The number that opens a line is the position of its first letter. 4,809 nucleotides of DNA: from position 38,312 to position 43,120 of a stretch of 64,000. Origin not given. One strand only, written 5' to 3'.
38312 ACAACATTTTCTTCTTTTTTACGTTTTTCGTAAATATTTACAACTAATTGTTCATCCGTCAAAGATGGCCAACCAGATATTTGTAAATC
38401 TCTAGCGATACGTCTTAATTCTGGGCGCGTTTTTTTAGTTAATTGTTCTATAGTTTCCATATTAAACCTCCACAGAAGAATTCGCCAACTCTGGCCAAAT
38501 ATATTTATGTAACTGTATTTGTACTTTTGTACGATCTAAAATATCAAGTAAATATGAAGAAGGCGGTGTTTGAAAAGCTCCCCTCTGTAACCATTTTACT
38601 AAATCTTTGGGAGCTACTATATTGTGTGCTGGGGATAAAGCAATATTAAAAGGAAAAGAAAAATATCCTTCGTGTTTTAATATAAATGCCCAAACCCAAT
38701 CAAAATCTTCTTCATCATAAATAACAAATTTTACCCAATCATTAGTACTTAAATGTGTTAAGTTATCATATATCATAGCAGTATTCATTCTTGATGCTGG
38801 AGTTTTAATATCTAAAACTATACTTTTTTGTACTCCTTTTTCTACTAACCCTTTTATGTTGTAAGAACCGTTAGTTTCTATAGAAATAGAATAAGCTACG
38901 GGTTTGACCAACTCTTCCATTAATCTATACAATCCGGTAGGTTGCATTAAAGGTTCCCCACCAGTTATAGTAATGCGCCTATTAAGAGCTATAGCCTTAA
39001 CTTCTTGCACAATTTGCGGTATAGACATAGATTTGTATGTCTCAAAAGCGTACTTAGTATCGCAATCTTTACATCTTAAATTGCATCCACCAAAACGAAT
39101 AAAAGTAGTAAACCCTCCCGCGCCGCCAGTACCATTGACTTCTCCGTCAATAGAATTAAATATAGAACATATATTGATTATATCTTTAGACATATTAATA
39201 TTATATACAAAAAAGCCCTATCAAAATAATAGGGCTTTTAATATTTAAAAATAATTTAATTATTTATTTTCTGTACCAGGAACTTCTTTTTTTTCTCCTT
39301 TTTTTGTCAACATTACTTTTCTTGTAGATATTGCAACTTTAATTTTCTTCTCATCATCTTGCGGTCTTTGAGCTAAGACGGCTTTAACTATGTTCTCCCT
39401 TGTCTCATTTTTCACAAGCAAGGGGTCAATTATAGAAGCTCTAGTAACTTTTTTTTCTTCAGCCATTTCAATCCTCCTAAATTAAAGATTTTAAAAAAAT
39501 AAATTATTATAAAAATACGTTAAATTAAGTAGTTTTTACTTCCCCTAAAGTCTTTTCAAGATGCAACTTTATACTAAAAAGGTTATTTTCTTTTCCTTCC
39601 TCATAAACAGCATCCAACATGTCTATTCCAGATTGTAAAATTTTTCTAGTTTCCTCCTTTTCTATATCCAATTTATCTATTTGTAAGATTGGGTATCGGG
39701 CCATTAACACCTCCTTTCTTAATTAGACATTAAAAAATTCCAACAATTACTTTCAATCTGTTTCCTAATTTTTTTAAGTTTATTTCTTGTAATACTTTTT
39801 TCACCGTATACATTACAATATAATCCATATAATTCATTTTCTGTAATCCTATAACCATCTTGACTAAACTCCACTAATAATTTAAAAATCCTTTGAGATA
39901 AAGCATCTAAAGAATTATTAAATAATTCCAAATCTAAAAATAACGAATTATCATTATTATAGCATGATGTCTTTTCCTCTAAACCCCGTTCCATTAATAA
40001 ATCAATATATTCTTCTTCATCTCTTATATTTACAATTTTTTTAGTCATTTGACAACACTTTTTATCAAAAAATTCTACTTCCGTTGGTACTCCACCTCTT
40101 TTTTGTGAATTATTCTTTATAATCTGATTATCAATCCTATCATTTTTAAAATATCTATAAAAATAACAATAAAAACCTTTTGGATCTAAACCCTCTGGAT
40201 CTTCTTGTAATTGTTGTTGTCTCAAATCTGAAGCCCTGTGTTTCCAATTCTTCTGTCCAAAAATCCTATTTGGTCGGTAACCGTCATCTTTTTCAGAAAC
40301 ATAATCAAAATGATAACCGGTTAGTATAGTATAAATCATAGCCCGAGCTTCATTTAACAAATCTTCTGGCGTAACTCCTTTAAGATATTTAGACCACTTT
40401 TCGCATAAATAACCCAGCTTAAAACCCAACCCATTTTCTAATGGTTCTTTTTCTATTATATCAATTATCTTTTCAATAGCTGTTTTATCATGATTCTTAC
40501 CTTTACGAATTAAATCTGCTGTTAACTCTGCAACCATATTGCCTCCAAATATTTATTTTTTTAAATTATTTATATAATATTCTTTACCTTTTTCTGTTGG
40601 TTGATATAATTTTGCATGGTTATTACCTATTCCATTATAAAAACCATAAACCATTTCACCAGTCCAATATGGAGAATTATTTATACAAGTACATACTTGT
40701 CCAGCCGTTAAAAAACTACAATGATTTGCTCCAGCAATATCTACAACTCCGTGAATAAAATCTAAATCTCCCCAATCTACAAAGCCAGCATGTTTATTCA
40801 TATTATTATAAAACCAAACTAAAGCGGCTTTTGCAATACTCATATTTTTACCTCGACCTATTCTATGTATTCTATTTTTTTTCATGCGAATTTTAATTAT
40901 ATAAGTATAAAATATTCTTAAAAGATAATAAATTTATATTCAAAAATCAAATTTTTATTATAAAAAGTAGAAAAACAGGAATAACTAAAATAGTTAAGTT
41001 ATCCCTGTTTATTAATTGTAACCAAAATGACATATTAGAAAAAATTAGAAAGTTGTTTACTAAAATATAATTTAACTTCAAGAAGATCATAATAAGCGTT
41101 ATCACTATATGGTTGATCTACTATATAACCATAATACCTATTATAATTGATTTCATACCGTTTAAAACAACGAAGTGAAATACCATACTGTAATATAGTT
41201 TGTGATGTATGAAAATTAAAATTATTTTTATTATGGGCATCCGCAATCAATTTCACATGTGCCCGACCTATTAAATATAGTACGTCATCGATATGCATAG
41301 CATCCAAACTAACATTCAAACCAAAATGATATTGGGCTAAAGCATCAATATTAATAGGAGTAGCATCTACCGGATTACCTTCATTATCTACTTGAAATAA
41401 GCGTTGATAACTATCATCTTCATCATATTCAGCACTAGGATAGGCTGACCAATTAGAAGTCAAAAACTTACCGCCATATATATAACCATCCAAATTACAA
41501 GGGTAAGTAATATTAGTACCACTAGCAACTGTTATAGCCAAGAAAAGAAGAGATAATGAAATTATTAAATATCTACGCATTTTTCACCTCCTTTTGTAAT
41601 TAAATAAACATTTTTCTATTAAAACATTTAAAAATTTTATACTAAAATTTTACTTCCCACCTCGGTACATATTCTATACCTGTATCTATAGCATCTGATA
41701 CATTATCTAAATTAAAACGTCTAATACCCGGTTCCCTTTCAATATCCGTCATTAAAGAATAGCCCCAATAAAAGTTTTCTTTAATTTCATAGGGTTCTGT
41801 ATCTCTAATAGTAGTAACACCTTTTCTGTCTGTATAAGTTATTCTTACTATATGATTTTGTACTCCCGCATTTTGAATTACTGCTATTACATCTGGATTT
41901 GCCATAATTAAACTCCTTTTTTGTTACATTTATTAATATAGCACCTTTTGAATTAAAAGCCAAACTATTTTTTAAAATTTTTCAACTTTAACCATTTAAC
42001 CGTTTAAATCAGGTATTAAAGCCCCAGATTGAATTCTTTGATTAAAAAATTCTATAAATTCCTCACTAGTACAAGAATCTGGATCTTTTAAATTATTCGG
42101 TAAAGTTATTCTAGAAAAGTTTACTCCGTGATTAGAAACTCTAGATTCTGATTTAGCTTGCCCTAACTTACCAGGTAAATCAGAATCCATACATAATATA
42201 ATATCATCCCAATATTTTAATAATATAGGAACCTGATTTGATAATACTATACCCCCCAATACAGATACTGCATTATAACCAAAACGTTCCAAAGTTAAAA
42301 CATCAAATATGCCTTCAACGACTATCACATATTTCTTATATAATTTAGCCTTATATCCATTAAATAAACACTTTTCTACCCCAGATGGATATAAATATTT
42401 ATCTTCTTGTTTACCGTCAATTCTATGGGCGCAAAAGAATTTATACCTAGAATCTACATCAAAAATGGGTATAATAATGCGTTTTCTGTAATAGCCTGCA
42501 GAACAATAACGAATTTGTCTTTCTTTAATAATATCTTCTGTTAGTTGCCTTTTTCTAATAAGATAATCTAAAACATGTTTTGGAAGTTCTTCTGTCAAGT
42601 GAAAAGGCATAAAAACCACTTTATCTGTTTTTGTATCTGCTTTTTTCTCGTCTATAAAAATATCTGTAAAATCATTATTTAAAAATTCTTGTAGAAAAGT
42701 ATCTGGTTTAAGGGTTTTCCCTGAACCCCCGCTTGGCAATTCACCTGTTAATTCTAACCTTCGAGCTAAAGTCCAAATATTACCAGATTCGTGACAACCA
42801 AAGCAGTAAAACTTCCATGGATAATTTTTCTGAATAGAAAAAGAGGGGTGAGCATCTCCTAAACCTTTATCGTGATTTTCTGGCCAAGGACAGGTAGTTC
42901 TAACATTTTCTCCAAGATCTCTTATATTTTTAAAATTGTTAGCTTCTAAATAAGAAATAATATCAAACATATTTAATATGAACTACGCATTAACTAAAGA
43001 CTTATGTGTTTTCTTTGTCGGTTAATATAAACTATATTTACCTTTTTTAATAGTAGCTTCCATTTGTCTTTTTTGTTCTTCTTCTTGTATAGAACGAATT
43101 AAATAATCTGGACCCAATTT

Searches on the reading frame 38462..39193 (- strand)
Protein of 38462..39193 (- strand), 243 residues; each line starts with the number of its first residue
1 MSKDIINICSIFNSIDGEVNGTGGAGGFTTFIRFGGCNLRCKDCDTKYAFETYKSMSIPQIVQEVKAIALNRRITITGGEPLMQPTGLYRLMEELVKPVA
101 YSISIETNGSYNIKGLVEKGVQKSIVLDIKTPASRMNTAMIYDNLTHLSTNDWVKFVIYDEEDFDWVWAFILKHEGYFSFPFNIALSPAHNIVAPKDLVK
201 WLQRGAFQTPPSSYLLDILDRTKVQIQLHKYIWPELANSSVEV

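Call 46: search_protein_families(library=pfam, max_evalue=0.001, proteins=[window:38462-39193:-])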
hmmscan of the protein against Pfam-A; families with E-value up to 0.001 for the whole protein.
window:38462-39193:- (243 aa): 2 families
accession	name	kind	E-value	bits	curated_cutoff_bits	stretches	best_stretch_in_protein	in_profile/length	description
PF04055.27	Radical_SAM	-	9.3e-13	49.1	29.5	1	34-141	4-116/166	Radical SAM superfamily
PF13353.11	Fer4_12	-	5.7e-07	30.3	22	1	27-100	5-82/137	4Fe-4S single cluster domain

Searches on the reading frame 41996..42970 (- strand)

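Call 7: search_protein_families(library=phrogs, max_evalue=0.001, proteins=[window:41996-42970:-])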
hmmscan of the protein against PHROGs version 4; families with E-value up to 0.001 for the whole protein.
window:41996-42970:- (324 aa): 6 families
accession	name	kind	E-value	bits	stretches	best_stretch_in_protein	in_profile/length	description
phrog_47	-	DNA, RNA and nucleotide metabolism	4.8e-48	165.4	1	3-317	33-338/947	DNA primase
phrog_6444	-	DNA, RNA and nucleotide metabolism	1.3e-20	74.7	1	161-315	200-365/577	DNA primase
phrog_239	-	DNA, RNA and nucleotide metabolism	1.1e-13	52.1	1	14-301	32-296/801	DNA primase/helicase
phrog_849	-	DNA, RNA and nucleotide metabolism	7.2e-13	49.3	1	131-268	147-300/435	DNA primase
phrog_22173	-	DNA, RNA and nucleotide metabolism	4.2e-05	24.5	1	212-306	34-127/133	DNA primase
phrog_6088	-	DNA, RNA and nucleotide metabolism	0.00018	21.1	1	163-296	125-275/772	DNA primase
